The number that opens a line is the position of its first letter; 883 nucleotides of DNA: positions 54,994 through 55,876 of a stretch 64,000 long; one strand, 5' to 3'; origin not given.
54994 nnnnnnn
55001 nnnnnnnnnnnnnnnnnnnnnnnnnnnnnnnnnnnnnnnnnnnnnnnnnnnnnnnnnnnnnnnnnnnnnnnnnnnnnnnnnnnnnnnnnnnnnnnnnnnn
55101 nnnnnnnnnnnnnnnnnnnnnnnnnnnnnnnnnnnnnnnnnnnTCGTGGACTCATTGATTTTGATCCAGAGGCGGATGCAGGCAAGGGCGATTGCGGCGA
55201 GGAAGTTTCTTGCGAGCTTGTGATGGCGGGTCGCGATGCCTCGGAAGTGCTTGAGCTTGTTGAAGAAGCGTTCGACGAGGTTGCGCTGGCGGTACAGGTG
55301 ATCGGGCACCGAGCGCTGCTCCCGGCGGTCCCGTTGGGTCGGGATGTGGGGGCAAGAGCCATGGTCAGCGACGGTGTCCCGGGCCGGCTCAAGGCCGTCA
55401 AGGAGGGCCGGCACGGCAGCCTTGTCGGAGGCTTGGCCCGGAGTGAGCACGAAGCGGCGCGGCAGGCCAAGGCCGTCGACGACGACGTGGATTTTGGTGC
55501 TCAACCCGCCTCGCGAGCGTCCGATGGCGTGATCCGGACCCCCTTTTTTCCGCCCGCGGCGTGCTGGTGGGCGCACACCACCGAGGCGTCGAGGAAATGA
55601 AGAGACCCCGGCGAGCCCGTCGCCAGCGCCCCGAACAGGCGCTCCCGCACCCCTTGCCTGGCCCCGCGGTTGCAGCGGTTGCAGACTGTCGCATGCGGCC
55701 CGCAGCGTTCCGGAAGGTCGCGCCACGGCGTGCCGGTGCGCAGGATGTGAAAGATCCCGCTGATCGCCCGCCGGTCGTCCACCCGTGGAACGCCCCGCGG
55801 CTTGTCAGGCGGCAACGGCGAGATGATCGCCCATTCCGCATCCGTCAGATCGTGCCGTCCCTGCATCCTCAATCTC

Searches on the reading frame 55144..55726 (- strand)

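Call 9: search_protein_families(library=pfam, proteins=[window:55144-55726:-], max_evalue=0.01)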
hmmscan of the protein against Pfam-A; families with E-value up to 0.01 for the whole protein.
window:55144-55726:- (194 aa): 2 families
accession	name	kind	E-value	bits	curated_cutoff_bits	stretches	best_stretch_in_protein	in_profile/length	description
PF01609.27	DDE_Tnp_1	-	9.1e-16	58.6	23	2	59-125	20-87/200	Transposase DDE domain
PF13586.12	DDE_Tnp_1_2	-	8.6e-07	29.8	29.2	1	116-188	13-85/86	Transposase DDE domain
